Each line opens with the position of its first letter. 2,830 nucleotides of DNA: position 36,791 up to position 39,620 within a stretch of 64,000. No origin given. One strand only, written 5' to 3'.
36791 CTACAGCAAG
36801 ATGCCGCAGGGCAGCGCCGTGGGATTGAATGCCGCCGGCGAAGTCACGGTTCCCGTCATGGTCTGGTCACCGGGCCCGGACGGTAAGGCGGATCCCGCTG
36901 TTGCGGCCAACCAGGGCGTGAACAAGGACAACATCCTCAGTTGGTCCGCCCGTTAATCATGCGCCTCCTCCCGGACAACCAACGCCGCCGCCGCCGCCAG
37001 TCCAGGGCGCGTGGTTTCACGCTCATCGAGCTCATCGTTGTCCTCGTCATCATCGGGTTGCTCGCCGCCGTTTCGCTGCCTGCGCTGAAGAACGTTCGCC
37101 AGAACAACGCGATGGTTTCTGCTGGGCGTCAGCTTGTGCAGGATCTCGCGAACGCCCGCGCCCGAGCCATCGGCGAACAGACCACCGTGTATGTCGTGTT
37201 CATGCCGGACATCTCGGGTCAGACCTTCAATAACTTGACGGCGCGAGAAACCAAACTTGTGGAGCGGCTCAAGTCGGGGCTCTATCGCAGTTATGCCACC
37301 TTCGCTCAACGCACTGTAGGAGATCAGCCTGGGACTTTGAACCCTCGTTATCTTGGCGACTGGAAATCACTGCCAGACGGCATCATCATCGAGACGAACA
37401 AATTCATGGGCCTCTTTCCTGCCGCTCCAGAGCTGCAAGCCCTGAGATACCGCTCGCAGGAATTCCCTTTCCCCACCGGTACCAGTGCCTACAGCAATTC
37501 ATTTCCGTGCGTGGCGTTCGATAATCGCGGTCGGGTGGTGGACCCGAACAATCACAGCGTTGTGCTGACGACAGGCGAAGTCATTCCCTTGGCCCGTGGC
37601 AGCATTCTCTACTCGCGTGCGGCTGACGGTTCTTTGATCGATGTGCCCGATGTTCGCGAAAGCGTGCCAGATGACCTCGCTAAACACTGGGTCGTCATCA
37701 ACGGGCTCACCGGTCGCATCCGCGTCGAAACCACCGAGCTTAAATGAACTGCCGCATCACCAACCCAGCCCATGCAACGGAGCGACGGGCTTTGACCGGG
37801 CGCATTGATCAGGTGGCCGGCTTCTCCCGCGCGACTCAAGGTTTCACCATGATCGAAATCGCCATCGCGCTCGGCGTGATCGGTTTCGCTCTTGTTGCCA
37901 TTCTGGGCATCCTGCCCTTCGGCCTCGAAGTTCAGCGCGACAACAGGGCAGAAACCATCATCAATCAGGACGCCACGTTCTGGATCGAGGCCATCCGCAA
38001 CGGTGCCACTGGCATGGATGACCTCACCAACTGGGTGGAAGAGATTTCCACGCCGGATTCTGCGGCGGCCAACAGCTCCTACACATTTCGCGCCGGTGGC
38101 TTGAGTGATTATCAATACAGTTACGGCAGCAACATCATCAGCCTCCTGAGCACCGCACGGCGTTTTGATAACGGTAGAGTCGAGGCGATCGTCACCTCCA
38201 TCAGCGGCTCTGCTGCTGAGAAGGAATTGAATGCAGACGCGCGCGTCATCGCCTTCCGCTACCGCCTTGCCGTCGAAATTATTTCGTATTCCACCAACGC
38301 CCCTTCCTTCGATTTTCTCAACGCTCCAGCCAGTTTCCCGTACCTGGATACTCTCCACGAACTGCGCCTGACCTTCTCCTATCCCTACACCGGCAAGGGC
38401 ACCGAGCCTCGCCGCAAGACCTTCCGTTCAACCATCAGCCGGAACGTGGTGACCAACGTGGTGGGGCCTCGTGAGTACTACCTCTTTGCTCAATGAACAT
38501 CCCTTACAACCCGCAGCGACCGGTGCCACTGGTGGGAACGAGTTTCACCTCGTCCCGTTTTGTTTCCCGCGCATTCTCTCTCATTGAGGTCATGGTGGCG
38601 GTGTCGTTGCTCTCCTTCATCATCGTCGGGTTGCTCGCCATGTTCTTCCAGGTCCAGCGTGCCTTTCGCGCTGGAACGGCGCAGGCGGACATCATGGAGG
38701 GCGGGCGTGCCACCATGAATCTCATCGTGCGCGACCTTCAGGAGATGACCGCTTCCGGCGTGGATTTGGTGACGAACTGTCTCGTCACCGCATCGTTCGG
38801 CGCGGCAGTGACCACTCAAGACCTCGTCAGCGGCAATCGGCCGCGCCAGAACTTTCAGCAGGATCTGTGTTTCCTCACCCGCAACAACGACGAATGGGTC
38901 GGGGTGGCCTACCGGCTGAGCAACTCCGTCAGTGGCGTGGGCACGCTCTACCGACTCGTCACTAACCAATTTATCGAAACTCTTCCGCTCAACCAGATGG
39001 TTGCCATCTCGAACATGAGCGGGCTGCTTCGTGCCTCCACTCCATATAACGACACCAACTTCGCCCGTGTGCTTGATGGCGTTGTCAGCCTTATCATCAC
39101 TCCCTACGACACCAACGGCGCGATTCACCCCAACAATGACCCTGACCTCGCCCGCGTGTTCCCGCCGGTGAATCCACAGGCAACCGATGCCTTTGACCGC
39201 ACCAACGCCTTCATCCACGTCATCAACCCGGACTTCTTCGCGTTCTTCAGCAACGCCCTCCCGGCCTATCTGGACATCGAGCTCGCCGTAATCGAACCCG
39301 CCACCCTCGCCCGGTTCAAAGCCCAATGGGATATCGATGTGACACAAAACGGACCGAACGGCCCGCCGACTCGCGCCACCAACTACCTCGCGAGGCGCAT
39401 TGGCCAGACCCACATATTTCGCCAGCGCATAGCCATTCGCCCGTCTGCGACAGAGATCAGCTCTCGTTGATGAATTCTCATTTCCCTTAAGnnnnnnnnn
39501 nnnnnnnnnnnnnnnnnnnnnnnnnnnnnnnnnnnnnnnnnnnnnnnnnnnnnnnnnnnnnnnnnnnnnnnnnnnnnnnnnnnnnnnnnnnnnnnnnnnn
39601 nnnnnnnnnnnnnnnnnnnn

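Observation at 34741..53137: Stand-alone G-G-H-I-J-K pseudopilin operon joined to a toxin-antitoxin pair and a 3,223-aa anchored S8 protease: candidate cargo-dedicated pseudopilus system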

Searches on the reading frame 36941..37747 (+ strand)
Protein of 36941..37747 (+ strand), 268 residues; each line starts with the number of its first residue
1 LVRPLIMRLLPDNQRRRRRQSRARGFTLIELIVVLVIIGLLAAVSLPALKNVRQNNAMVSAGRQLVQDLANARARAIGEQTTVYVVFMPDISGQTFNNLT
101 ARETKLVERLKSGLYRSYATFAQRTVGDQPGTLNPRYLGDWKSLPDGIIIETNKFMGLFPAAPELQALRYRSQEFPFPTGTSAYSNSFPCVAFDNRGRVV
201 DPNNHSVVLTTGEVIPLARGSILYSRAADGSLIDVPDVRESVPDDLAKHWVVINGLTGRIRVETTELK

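Call 5: search_protein_families(library=pfam, proteins=[window:36941-37747:+], max_evalue=0.01)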
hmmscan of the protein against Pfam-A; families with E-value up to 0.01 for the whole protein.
window:36941-37747:+ (268 aa): 1 family
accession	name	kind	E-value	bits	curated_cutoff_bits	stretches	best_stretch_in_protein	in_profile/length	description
PF07963.17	N_methyl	-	2.2e-08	33.7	21.2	1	21-45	2-26/27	Prokaryotic N-terminal methylation motif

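Call 6: search_protein_families(library=ncbifam, proteins=[window:36941-37747:+], max_evalue=0.01)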
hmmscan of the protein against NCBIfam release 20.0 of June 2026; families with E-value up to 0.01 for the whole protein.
window:36941-37747:+ (268 aa): 12 families
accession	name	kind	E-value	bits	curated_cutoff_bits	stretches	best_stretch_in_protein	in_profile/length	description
TIGR02596.1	TIGR02596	subfamily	1.2e-10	41.8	70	1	26-88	1-63/196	Verru_Chthon cassette protein D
TIGR01708.2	typeII_sec_gspH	equivalog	5.7e-10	39.4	80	1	24-84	2-62/169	type II secretion system minor pseudopilin GspH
TIGR01710.1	typeII_sec_gspG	equivalog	1.3e-08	35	88.85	1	24-72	1-48/134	type II secretion system major pseudopilin GspG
TIGR02532.1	IV_pilin_GFxxxE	domain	1.8e-07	30.7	16.3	1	24-44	2-22/24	prepilin-type N-terminal cleavage/methylation domain-containing protein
NF041775.1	typeIV_PilA_Myxo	equivalog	3.4e-07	30.4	400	1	17-52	4-39/214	type IV pilin protein PilA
NF007862.0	PRK10574.1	equivalog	5.5e-07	29.8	138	1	22-59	3-40/145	prepilin peptidase-dependent pilin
NF007800.0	PRK10506.1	equivalog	1.5e-06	28.1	158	1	20-89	5-74/163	prepilin peptidase-dependent protein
NF040982.1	ComGD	equivalog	2.2e-06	28.1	70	1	24-91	2-69/139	competence type IV pilus minor pilin ComGD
NF041013.1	T4P_ComGE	equivalog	6.3e-06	26.2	49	1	24-71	4-51/83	competence type IV pilus minor pilin ComGE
NF040999.1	pilin_ComGC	equivalog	2.6e-05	24.3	75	1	24-67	2-43/84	competence type IV pilus major pilin ComGC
NF047827.1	T3SSXpsH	equivalog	0.001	18.8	160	1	24-108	1-83/145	type II secretion system protein XpsH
NF041002.1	pilin_ComGF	equivalog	0.0015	18.8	80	1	24-61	2-39/139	competence type IV pilus minor pilin ComGF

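Call 68: search_solved_structures(query=A5, max_evalue=10)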
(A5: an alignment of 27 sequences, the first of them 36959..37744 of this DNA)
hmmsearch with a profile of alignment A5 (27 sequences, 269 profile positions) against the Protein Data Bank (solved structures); distinct sequences matched with E-value up to 10: 25.
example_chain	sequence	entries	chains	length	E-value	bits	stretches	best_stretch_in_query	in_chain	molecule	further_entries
7tgg_A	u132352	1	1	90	5.7e-12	48.6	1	9-74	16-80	Geopilin domain 1 protein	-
9egp_A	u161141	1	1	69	1.3e-11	47.4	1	16-62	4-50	Geopilin domain 1 protein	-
2m7g_A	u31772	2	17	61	4.7e-10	42.4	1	23-74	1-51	Geopilin domain 1 protein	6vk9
9laa_A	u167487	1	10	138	7.7e-10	41.6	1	15-69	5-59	Type IV pilin protein PilA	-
8tj2_C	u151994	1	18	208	1.1e-07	34.6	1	23-60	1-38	Type IV major pilin protein PilA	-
1oqw_A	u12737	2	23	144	2.3e-07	33.5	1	23-58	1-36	Fimbrial protein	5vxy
8pfb_G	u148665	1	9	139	2.6e-07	33.4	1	23-53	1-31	Type IV pilin PilE1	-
9lab_B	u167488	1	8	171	2.7e-07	33.3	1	18-71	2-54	MSHA major pilin subunit MshA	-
8tum_e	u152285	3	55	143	2.9e-07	33.2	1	23-58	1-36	Type IV major pilin protein PilA | Pilin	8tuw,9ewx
5kua_A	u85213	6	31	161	3e-07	33.2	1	23-51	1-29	pilin | Neisseria meningitidis PilE variant SB-GATDH | Neisseria meningitidis PilE, SB-DATDH variant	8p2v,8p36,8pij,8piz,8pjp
8p3b_A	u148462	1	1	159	3.2e-07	33.1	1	23-51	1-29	Fimbrial protein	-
2hi2_A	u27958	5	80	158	3.5e-07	32.9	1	23-51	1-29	Fimbrial protein | PilA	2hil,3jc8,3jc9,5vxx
1ay2_A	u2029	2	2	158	3.5e-07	32.9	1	23-51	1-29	TYPE 4 PILIN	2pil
8tob_GA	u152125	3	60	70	1.1e-06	31.2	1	24-50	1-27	Fimbrial protein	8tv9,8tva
6xxd_A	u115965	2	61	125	1.5e-06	30.9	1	23-68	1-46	PilA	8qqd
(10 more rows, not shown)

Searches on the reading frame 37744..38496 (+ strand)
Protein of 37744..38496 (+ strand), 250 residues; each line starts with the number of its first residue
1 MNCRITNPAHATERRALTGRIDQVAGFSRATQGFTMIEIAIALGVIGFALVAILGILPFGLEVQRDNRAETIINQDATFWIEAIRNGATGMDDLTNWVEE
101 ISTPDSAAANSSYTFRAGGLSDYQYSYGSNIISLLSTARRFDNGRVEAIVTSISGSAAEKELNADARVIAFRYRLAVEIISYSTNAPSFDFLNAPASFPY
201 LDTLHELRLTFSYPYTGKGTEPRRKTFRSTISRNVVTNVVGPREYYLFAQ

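Call 5: search_protein_families(library=pfam, proteins=[window:37744-38496:+], max_evalue=0.01)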
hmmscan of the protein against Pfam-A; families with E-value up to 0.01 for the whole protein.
window:37744-38496:+ (250 aa): 1 family
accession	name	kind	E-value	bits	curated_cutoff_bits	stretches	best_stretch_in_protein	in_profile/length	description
PF07963.17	N_methyl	-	0.002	18.1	21.2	1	29-54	2-27/27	Prokaryotic N-terminal methylation motif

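Call 6: search_protein_families(library=ncbifam, proteins=[window:37744-38496:+], max_evalue=0.01)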
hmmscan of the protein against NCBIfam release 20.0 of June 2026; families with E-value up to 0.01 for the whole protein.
window:37744-38496:+ (250 aa): 3 families
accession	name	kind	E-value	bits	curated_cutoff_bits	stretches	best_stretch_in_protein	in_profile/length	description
TIGR02598.1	TIGR02598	subfamily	4.7e-05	23.6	51.4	1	33-67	1-35/151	Verru_Chthon cassette protein B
NF038303.1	EPS_HpsB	equivalog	0.0033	17.5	150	1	31-109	2-80/211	hormogonium polysaccharide secretion pseudopilin HpsB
TIGR02532.1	IV_pilin_GFxxxE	domain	0.0095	15.8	16.3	0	32-54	2-24/24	prepilin-type N-terminal cleavage/methylation domain-containing protein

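Call 67: search_solved_structures(query=A4, max_evalue=10)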
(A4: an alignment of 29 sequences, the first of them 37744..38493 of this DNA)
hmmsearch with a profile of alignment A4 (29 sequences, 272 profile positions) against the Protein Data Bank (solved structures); distinct sequences matched with E-value up to 10: 6.
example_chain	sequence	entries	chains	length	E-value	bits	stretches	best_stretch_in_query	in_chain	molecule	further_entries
8qag_A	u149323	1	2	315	1.9e-06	30.9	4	13-45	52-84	sc-CC-6-95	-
7tgg_A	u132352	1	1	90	0.0083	19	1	7-44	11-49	Geopilin domain 1 protein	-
9egp_A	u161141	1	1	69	0.46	13.2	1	19-44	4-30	Geopilin domain 1 protein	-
9laa_A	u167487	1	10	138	0.58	12.9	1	19-44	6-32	Type IV pilin protein PilA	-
5cwq_A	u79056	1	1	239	0.58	12.9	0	10-44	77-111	Designed helical repeat protein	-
4h4n_A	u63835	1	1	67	0.73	12.6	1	116-159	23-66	hypothetical protein BA_2335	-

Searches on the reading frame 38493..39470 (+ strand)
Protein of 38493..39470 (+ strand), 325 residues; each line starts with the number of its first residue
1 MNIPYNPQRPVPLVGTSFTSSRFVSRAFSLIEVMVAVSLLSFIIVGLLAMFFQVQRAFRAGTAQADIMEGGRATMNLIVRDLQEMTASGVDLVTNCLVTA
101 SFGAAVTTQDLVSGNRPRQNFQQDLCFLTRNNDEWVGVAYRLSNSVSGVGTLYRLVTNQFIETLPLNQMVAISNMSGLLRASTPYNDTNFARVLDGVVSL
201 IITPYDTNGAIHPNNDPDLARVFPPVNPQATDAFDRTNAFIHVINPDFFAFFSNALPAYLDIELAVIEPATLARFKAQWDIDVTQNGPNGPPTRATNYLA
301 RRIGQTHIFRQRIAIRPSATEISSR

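Call 5: search_protein_families(library=pfam, proteins=[window:38493-39470:+], max_evalue=0.01)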
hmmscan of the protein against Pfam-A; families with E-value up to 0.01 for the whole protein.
window:38493-39470:+ (325 aa): 1 family
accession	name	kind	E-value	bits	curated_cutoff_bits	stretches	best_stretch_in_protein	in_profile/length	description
PF07963.17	N_methyl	-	5.1e-05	23.1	21.2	1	25-48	4-27/27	Prokaryotic N-terminal methylation motif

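Call 6: search_protein_families(library=ncbifam, proteins=[window:38493-39470:+], max_evalue=0.01)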
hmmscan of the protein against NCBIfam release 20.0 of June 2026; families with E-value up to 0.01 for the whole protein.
window:38493-39470:+ (325 aa): 5 families
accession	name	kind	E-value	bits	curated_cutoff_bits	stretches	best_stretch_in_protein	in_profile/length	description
NF041013.1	T4P_ComGE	equivalog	1.6e-05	24.9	49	1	26-56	4-34/83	competence type IV pilus minor pilin ComGE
TIGR02599.1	TIGR02599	subfamily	0.002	17.4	256.5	1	27-86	1-60/361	Verru_Chthon cassette protein C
TIGR02532.1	IV_pilin_GFxxxE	domain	0.0046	16.8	16.3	0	26-47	2-23/24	prepilin-type N-terminal cleavage/methylation domain-containing protein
TIGR01711.1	gspJ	equivalog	0.0057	16.5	64.85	0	27-87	2-62/192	type II secretion system minor pseudopilin GspJ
NF007848.0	PRK10557.1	equivalog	0.006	15.9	120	1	24-83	9-68/192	prepilin peptidase-dependent protein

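Call 66: search_solved_structures(query=A3, max_evalue=10)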
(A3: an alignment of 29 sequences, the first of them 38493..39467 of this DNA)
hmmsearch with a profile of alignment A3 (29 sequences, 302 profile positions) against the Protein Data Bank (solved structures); distinct sequences matched with E-value up to 10: 4.
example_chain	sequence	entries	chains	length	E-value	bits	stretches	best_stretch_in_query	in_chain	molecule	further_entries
7tgg_A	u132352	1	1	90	0.0039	19.5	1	15-43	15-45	Geopilin domain 1 protein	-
9egp_A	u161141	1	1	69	0.0055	19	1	20-60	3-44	Geopilin domain 1 protein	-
9laa_A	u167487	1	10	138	0.02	17.1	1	19-43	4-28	Type IV pilin protein PilA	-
9lab_B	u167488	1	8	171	0.77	11.9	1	23-46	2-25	MSHA major pilin subunit MshA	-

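Call 72: find_homologous_proteins(query=window:38493-39467:+, max_evalue=0.00001)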
Query window:38493-39467:+ (325 aa): 274 proteins with E <= 0.00001 among 3199 candidates; the best 120 are listed.
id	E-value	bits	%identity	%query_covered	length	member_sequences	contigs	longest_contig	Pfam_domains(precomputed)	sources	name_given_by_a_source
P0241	2.0e-209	712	99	100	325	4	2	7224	-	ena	-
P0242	1.2e-157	542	79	100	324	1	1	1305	-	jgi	jgi:prepilin-type N-terminal cleavage/methylation domain-containing protein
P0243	1.9e-131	456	71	92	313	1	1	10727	-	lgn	-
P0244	1.4e-105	371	62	94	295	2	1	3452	-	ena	-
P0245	2.8e-100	354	62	90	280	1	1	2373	-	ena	-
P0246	2.5e-99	351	61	92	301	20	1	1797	PF07963.18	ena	-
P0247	3.4e-99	350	57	98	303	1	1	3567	-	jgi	jgi:type II secretory pathway pseudopilin PulG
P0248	4.1e-99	350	60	92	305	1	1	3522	-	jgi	-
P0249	9.7e-95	336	55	96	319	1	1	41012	-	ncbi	-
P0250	1.5e-93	332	55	92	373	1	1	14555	-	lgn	-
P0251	3.4e-93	331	58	90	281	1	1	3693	-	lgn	-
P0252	3.4e-92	327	57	92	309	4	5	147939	PF07963.18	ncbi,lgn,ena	-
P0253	7.2e-92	326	59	96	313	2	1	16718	-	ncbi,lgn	-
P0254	4.2e-91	324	57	100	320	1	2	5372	-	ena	-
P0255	6.4e-91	323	55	92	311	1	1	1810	-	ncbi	-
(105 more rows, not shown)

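Call 80: predict_structure(alignment_id=A6)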
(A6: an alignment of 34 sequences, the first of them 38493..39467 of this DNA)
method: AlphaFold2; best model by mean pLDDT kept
length: 325 residues; sequences in the alignment: 34
mean_pLDDT: 85.0   pTM: 0.77
mean pLDDT of the five models: 85.0, 84.0, 81.9, 81.2, 80.5
residues with pLDDT >= 90: 188; 70-90: 81; 50-70: 33; < 50: 23
segments of 3 or more residues with pLDDT < 50: 1-3, 13-25, 322-325
pLDDT, mean of each block of 10 residues (from residue 1): 50 47 57 92 96 90 90 97 92 93 89 88 96 94 90 96 86 94 93 96 93 79 58 60 91 93 96 93 89 88 92 80 45
secondary structure, 60 per line:
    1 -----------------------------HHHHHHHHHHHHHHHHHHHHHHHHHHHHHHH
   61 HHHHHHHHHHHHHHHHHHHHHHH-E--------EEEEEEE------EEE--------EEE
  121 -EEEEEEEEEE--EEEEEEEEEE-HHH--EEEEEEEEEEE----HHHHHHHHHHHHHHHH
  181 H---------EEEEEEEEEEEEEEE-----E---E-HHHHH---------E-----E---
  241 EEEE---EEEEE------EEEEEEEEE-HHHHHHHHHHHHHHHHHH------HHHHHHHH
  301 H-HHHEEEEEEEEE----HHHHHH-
elements in order: H30-83 E94-100 E107-109 E118-120 E122-131 E134-143 E150-160 H165-181 E191-205 H217-221 E241-244 E248-252 E259-267 H269-286 H293-301 E306-314 H319-324

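Call 83: fold_search(model_id=the predicted structure, library=pdb)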
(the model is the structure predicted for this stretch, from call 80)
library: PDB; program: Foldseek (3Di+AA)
matches with E <= 10: 387; with E <= 0.001: 0
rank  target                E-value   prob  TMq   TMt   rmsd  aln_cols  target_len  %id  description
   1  3nje_B                2.4e-03  0.99  0.26  0.46  15.8       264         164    8  Structure of the Minor Pseudopilin XcpW from the Pseudomonas aeruginosa Type II Secretion System (released 2011-02-02)
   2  9a1f_S                3.0e-03  1.00  0.33  0.51  11.2       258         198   14  Integrative structure of the XcpGHIJK pseudo pilus filament model of a type II secretion system (released 2021-06-18)
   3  5bw0_A                4.0e-03  1.00  0.31  0.61  12.5       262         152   10  The crystal structure of minor pseudopilin binary complex of XcpV and XcpW from the Type 2 secretion system of Pseudom (released 2016-07-20)
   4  3nje_A                5.3e-03  0.94  0.21  0.40  12.7       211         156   10  Structure of the Minor Pseudopilin XcpW from the Pseudomonas aeruginosa Type II Secretion System (released 2011-02-02)
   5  6utu_E                1.7e-02  0.96  0.28  0.52  11.8       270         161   11  Crystal structure of minor pseudopilin ternary complex of XcpVWX from the Type 2 secretion system of Pseudomonas aerug (released 2020-09-02)
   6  6utu_H                6.0e-02  0.80  0.26  0.47   8.5       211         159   14  Crystal structure of minor pseudopilin ternary complex of XcpVWX from the Type 2 secretion system of Pseudomonas aerug (released 2020-09-02)
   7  8s80_B                7.5e-02  0.07  0.10  0.14  23.4       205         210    7  Domains 4 and 5 of Sap S-layer protein from Bacillus anthracis (released 2024-11-20)
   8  5bw0_E                1.1e-01  0.85  0.29  0.54   5.6       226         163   10  The crystal structure of minor pseudopilin binary complex of XcpV and XcpW from the Type 2 secretion system of Pseudom (released 2016-07-20)
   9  8s80_A                1.7e-01  0.05  0.11  0.14  22.9       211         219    7  Domains 4 and 5 of Sap S-layer protein from Bacillus anthracis (released 2024-11-20)
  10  9g93_A                3.2e-01  0.03  0.10  0.06  23.4       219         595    9  CryoET structure of the in vitro grown Bacillus anthracis Sap S-layer (released 2024-12-18)
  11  6hxv_B                3.4e-01  0.06  0.11  0.20  16.0       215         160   10  Crystal structure of the head and coiled-coil domains of zebrafish CCDC61 (F129E/D130A) (released 2020-04-29)
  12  2cwt_A                3.4e-01  0.06  0.10  0.06  16.4       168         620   11  Catalytic base deletion in copper amine oxidase from arthrobacter globiformis (released 2006-05-02)
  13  9n4h_A                3.6e-01  0.08  0.12  0.21  18.5       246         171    9  YehD receptor binding domain S49A (released 2025-11-26)
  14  3kii_B                3.8e-01  0.07  0.10  0.06  17.3       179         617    7  AGAO 5-phenoxy-2,3-pentadienylamine complex (released 2010-10-27)
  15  2cwu_A                4.0e-01  0.06  0.09  0.05  16.9       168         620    8  Substrate schiff-base intermediate of copper amine oxidase from arthrobacter globiformis (released 2006-05-02)
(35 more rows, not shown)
